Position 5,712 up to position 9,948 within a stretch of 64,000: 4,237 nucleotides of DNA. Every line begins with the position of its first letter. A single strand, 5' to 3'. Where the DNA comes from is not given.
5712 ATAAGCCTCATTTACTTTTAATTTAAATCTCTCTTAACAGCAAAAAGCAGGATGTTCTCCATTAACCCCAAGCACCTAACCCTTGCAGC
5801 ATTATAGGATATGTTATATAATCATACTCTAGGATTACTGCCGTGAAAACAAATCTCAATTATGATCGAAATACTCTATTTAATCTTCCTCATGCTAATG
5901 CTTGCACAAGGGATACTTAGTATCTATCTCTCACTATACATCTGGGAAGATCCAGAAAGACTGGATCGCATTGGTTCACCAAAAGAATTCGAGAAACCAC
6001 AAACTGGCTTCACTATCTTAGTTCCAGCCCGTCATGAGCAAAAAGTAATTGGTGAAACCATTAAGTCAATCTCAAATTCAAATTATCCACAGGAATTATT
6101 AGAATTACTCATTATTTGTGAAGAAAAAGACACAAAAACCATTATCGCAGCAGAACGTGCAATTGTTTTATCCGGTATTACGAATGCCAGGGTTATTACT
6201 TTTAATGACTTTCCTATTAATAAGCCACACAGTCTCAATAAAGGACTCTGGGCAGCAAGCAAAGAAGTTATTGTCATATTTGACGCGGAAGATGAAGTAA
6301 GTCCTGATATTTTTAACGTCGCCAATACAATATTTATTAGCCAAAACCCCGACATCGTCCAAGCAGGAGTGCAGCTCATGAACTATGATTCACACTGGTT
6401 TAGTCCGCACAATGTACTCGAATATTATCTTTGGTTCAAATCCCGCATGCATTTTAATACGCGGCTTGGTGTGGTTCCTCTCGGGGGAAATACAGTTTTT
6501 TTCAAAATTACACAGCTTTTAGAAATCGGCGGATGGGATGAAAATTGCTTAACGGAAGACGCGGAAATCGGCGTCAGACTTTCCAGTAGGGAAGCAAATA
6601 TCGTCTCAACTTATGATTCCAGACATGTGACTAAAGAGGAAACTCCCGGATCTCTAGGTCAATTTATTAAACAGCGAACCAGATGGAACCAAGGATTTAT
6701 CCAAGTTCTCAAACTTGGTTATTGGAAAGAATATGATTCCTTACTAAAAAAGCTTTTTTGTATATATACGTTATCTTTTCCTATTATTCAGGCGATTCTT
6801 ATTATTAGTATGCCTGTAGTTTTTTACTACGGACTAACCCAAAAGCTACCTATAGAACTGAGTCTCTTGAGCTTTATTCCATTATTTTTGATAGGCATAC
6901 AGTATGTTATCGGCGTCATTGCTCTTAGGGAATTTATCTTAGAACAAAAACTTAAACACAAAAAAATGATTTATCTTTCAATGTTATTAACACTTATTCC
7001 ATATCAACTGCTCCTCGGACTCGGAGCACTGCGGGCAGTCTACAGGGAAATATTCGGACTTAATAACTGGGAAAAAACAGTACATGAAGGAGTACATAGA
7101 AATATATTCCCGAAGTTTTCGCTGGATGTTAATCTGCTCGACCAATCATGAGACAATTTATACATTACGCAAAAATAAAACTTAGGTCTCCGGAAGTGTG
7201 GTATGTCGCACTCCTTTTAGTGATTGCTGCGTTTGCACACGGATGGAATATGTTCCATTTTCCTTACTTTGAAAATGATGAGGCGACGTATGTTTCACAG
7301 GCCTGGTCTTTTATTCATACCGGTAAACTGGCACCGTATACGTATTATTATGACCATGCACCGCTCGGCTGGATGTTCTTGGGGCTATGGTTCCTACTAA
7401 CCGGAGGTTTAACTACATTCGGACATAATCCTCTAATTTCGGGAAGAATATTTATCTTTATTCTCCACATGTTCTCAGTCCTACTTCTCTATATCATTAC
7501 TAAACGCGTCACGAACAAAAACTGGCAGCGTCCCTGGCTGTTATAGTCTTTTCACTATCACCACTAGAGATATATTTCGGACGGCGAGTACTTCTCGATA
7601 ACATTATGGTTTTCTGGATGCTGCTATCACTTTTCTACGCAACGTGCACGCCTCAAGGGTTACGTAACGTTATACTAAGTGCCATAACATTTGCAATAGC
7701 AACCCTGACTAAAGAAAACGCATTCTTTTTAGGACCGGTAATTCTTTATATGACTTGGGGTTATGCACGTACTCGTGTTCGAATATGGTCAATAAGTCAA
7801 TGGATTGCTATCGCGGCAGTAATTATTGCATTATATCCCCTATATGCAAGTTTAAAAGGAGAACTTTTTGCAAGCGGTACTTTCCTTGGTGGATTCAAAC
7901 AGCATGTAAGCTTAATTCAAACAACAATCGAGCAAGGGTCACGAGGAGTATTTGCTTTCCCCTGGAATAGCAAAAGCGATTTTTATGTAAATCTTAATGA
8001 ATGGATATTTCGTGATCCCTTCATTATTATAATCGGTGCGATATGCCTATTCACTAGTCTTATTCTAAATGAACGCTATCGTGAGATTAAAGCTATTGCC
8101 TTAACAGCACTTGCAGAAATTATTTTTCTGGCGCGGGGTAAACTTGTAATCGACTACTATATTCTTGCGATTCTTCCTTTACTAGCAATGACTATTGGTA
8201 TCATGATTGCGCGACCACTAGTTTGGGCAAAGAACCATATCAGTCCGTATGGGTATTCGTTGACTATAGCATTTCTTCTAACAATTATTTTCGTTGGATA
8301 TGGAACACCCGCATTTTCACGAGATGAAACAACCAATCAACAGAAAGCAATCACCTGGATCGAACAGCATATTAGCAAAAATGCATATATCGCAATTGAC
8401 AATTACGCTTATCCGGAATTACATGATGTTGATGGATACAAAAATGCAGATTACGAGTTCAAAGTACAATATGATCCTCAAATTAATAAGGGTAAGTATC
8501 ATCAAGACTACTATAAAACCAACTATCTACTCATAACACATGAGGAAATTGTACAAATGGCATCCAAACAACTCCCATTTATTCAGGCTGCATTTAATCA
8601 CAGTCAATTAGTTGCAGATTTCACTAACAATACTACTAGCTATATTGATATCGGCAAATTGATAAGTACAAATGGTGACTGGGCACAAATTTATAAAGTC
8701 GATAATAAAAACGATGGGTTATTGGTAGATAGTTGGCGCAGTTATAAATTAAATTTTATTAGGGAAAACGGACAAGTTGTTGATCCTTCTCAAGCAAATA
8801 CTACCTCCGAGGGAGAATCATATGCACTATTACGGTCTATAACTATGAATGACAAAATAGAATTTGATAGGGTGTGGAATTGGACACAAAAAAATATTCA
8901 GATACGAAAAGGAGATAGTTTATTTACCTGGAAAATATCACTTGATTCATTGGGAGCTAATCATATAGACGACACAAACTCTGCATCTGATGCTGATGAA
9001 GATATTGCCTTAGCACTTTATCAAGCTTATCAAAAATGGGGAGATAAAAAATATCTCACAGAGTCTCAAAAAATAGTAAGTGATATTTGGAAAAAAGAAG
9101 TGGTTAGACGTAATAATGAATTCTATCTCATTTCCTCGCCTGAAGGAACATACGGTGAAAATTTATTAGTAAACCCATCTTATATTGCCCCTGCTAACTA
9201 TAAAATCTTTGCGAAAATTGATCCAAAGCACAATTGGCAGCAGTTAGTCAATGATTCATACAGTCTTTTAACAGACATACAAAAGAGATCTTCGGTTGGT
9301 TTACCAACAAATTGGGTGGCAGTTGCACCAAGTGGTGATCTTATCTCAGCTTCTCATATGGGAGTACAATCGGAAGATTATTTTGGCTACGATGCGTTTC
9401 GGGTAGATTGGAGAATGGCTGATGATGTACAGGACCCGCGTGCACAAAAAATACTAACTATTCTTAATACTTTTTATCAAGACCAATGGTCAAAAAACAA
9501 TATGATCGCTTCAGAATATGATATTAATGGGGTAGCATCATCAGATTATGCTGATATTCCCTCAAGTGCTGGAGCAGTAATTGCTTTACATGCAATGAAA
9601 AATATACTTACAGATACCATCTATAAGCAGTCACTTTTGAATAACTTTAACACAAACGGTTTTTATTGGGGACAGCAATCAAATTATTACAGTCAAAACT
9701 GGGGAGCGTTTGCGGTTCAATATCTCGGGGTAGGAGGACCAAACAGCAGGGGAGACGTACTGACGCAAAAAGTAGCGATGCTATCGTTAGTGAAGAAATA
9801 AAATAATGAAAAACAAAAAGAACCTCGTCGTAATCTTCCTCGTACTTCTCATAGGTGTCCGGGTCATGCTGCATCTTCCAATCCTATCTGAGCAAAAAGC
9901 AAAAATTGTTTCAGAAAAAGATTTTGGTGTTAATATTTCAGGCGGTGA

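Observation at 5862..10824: Polysaccharide synthesis/remodelling locus: processive GT2 synthase, PMT-like GT-C fused to GH8, and GH5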

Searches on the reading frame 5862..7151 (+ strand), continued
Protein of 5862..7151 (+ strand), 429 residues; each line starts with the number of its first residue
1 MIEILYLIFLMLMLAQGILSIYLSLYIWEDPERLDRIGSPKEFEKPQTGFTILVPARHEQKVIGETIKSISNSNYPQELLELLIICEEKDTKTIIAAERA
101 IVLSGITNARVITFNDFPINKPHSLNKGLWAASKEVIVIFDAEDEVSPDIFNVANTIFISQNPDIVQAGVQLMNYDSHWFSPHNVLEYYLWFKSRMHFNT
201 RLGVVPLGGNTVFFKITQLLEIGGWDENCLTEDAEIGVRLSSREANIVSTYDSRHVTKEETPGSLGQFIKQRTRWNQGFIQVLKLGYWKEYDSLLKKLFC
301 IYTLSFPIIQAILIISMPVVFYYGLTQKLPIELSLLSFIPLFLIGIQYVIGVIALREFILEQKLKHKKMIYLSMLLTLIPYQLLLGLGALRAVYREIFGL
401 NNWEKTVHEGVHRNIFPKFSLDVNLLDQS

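Call 40: search_solved_structures(query=P0123, max_evalue=0.00001)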
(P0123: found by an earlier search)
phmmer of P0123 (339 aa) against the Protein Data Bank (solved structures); distinct sequences matched with E-value up to 0.00001: 43.
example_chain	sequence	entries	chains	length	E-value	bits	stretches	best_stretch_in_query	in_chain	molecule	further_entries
4ee9_A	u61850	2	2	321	4.8e-55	190.3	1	41-337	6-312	Endoglucanase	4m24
7p6g_A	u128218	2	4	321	1.2e-54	188.9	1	41-337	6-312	Endoglucanase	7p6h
6zz3_A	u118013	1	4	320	1.5e-54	188.7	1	41-337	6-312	Endoglucanase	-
7p6i_A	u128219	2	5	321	1.5e-54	188.7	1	41-337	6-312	Endoglucanase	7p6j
4lx4_A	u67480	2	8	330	2.7e-54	187.8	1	40-331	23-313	Endoglucanase(Endo-1,4-beta-glucanase)protein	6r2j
5ljf_A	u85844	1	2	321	3.1e-54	187.6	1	41-337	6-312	Endoglucanase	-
5hos_A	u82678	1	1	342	2.6e-52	181.3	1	38-330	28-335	Cellulase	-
5hnn_A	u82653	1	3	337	6e-48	166.9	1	39-333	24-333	Cellulase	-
5hpc_A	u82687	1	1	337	1.1e-47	166.1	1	39-333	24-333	Cellulase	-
4w7u_A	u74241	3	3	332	3e-47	164.6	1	39-331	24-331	Cellulase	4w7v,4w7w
5i77_A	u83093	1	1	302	1.3e-44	155.9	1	38-316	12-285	Endo-beta-1, 4-glucanase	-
5i78_A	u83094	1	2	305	1.3e-43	152.6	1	38-316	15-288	Endo-beta-1, 4-glucanase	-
5i79_A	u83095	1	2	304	1.4e-43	152.6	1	38-316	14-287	Endo-beta-1, 4-glucanase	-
1gzj_A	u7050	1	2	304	1.7e-42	149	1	43-320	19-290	EGI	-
1h1n_A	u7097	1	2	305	2.4e-42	148.5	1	43-320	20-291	ENDO TYPE CELLULASE ENGI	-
3qr3_A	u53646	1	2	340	2.3e-33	119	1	63-314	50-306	Endoglucanase EG-II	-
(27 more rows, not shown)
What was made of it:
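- On GH5 endo-beta-1,4-glucanases: The best PDB matches are endoglucanases, E 5e-55 (call 40).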

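Call 50: predict_structure(alignment_id=A2)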
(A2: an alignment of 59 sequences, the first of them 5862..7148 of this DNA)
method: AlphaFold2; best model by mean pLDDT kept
length: 429 residues; sequences in the alignment: 59
mean_pLDDT: 93.5   pTM: 0.90
mean pLDDT of the five models: 93.5, 93.0, 92.7, 92.3, 92.2
residues with pLDDT >= 90: 376; 70-90: 38; 50-70: 10; < 50: 5
segments of 3 or more residues with pLDDT < 50: 420-422
pLDDT, mean of each block of 10 residues (from residue 1): 90 93 95 92 98 97 97 98 98 98 98 97 97 98 96 98 95 95 97 95 81 97 96 95 96 94 95 96 97 96 95 91 89 90 95 98 96 97 97 97 89 67 51
secondary structure, 60 per line:
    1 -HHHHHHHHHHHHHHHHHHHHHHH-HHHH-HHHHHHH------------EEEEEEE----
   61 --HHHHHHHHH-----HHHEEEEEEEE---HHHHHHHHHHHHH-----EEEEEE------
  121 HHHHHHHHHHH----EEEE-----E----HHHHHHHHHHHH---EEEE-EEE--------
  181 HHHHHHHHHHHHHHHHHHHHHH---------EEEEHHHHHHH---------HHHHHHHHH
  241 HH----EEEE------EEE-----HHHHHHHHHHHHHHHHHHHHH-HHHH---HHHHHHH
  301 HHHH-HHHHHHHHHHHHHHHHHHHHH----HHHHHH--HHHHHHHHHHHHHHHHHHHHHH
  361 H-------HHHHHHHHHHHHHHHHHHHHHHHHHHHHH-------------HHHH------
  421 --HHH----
elements in order: H2-24 H26-29 H31-37 E50-56 H63-71 E80-87 H91-103 E109-114 H121-131 E136-139 H150-161 E165-168 E170-172 H181-202 E212-215 H216-222 H232-242 E247-250 E257-259 H265-285 H287-290 H294-304 H306-326 H331-336 H339-361 H369-397 H411-414

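Call 52: fold_search(model_id=the predicted structure, library=pdb)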
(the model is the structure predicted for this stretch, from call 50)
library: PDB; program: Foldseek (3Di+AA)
matches with E <= 10: 1420; with E <= 0.001: 288
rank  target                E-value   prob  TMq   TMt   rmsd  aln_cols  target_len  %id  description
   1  4p00_A                4.7e-15  1.00  0.66  0.41   5.9       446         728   18  Bacterial Cellulose Synthase in complex with cyclic-di-GMP and UDP (released 2014-04-09)
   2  9b8v_E                4.1e-14  1.00  0.65  0.35   6.2       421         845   16  AlphaFold2 informed cryo-EM model of the E. coli cellulose synthase BcsAG3B6 complex (released 2025-02-19)
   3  5ej1_A                5.7e-14  1.00  0.60  0.38  11.9       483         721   17  Pre-translocation state of bacterial cellulose synthase (released 2016-03-30)
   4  8smn_A                1.7e-13  1.00  0.56  0.47  14.0       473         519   14  Xenopus laevis hyaluronan synthase 1, nascent HA polymer bound state (released 2024-05-01)
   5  4hg6_A                1.8e-13  1.00  0.67  0.41   5.4       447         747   17  Structure of a cellulose synthase - cellulose translocation intermediate (released 2012-12-19)
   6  9fmv_A                3.1e-13  1.00  0.53  0.31  12.8       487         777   16  Cryo-EM structure of the c-di-GMP-free synthase:pEtN transferase complex (BcsA-Bct-G3) from the E. coli cellulose secr (released 2024-10-16)
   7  8sne_A                4.5e-13  1.00  0.62  0.56  14.7       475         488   15  Chlorella virus Hyaluronan Synthase bound to GlcA extended GlcNAc primer and UDP (released 2024-05-01)
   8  9fnn_A                5.0e-13  1.00  0.63  0.36   8.9       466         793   16  Cryo-EM structure of the c-di-GMP-saturated 'crown'less Bcs macrocomplex for cellulose secretion in E. coli (released 2024-10-16)
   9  8smp_A                7.6e-13  1.00  0.54  0.45  15.5       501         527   14  Xenopus laevis hyaluronan synthase 1, UDP-bound, gating loop inserted state (released 2024-05-01)
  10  9fmz_A                8.4e-13  1.00  0.60  0.34  13.5       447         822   18  Cryo-EM structure of the c-di-GMP-bound synthase:pEtN transferase complex (BcsA-Bct-G3) from the E. coli cellulose sec (released 2024-10-16)
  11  7sp8_A                8.4e-13  1.00  0.55  0.48  16.4       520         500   14  Chlorella virus Hyaluronan Synthase bound to UDP-GlcNAc (released 2022-04-06)
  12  6yv7_A                9.4e-13  1.00  0.54  0.65  10.2       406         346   16  Mannosyltransferase PcManGT from Pyrobaculum calidifontis (released 2020-07-22)
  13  7sp7_A                9.4e-13  1.00  0.54  0.47  16.9       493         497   16  Chlorella virus hyaluronan synthase inhibited by UDP (released 2022-04-06)
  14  6yv7_B                1.4e-12  1.00  0.55  0.67  10.0       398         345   14  Mannosyltransferase PcManGT from Pyrobaculum calidifontis (released 2020-07-22)
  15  9yq2_A                2.4e-12  1.00  0.64  0.57  14.1       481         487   14  Chlorella virus hyaluronan synthase bound to DDM (released 2025-12-10)
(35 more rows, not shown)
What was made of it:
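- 5862..7151 (+): Membrane GT2 of the processive-synthase class, 429 aa and intact. It has one N-terminal and about three C-terminal TM helices plus interface helices. Motifs: DAED 6282..6293, TED 6552..6560, QRTRW 6672..6686. An invariant C-terminal W-E-K-T-x-H motif is also present. The AF2 model has pLDDT 93.5 and best PDB folds are BcsA and HAS (calls 50, 52).
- On Processive membrane GT2 synthases (BcsA/HAS/Chs/NodC/PgaC class): The best Foldseek hits are BcsA 4p00 (E 4.7e-15, TM 0.66), E. coli BcsA, and Xenopus and Chlorella-virus HAS (calls 50, 52).
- Closest known: Small class I synthases. Same: Hyaluronan synthases are among the best fold matches (call 52).
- The GT2 model has pLDDT 93.5, and its best PDB folds are BcsA (E 4.7e-15, TM 0.66) and hyaluronan synthases (calls 50, 52). 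PcManGT, a polyprenyl-phosphate mannose synthase, is among the fold matches (call 52).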

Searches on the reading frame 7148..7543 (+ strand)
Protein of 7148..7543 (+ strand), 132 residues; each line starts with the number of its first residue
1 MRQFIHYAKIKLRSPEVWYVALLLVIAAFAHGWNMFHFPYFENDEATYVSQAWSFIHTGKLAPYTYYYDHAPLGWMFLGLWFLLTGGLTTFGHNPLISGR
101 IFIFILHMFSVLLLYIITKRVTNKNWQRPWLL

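Call 30: list_cluster_members(proteins=[window:7148-7543:+, L084:1-1275:+])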
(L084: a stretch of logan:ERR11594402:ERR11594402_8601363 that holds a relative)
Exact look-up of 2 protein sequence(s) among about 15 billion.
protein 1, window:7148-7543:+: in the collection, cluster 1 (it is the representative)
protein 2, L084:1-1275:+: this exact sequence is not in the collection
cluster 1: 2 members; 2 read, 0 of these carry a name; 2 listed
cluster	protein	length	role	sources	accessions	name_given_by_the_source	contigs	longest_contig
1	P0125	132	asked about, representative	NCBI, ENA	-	-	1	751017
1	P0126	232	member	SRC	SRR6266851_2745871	-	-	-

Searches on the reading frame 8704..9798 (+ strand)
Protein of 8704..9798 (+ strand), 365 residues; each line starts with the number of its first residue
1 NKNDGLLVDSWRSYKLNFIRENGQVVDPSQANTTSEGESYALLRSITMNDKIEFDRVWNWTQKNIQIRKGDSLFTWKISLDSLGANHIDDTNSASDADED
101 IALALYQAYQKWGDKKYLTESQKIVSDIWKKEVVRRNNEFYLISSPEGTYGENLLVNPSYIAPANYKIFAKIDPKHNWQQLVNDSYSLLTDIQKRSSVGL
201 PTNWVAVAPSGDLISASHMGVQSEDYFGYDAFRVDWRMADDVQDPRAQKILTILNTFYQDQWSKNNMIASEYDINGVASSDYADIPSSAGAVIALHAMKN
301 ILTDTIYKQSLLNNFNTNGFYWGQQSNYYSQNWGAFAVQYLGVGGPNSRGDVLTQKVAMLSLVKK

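Call 49: search_solved_structures(query=window:8704-9798:+, max_evalue=1e-20, show_alignments=4)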
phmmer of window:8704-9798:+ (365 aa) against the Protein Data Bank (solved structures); distinct sequences matched with E-value up to 1e-20: 5.
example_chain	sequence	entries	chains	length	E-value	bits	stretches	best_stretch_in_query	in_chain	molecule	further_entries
5czl_A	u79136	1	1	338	4.7e-28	101.3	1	10-238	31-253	Glucanase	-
5gy3_A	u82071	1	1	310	8.6e-28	100.5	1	10-233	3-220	Glucanase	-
1cem_A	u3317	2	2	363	2.3e-24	89.2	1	29-281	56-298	CELLULASE CELA (1,4-BETA-D-GLUCAN-GLUCANOHYDROLASE) | endoglucanase A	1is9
1kwf_A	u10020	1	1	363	1.4e-23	86.6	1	29-281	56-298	Endoglucanase A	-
7f81_A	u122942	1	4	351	2e-21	79.5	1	10-337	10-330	Glucanase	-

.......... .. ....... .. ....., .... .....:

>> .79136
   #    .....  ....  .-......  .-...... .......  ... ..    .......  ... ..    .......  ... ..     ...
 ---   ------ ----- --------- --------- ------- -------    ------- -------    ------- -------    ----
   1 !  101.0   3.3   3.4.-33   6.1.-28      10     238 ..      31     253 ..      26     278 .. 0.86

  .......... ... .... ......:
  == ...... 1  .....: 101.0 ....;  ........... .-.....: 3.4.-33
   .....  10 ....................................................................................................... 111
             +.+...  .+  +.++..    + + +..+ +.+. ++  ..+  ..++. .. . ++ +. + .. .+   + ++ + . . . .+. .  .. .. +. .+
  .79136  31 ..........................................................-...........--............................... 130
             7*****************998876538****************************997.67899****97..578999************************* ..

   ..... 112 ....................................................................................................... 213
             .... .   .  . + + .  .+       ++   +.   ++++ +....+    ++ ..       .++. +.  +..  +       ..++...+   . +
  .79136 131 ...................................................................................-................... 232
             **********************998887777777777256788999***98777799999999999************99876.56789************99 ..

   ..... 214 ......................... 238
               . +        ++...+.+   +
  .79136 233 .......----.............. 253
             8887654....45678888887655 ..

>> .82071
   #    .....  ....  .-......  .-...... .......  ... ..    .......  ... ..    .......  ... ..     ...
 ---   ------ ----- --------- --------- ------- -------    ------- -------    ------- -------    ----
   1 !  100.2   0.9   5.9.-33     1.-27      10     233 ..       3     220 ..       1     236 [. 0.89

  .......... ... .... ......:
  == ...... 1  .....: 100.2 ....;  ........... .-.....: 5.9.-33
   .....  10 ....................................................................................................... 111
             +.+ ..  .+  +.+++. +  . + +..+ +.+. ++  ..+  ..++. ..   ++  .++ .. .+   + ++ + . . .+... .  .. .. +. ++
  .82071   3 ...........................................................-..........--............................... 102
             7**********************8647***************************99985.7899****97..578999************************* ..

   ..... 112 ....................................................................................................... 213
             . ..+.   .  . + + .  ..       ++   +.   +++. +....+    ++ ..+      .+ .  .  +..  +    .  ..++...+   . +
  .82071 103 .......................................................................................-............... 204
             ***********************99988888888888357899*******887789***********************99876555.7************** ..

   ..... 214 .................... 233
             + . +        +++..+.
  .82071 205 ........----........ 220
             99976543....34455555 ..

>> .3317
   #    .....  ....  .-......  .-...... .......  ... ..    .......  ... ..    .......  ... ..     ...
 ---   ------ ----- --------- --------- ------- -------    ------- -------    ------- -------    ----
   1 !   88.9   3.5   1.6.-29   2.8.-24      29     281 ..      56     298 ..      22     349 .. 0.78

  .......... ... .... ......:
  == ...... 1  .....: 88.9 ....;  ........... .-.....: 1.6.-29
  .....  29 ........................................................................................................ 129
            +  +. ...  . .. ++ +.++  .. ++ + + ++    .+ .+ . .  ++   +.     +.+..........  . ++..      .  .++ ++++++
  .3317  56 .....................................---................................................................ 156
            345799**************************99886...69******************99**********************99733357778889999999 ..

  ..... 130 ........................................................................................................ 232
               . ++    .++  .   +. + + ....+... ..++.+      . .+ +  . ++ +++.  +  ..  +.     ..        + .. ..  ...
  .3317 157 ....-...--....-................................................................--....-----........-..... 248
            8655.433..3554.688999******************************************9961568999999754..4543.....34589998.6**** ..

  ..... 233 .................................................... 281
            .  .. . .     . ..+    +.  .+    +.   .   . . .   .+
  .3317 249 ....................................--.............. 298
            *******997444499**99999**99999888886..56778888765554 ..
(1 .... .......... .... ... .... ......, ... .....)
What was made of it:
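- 8719..9726 (+): GH8 catalytic domain of the cellulase (BcsZ/CelA) subgroup. Glu555 (8809..8811), Asp615 (8989..8991) and Asp749 (9391..9393) align with CelA Glu95, Asp152 and Asp278. Alignment to 1cem and to its E95Q mutant 1kwf (call 49).
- On GH8 glycoside hydrolases: Glu555, Asp615 and Asp749 align with CelA Glu95, Asp152 and Asp278, with 1kwf E95Q marking the acid (call 49).
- Closest known: Mycobacterial Emb arabinosyltransferases. Different: Here it is a GH8 with all catalytic residues intact (call 49).
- Checked: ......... and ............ align with the CelA catalytic Glu95 and Asp152 (call 49).
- All three GH8 catalytic residues align (call 49).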
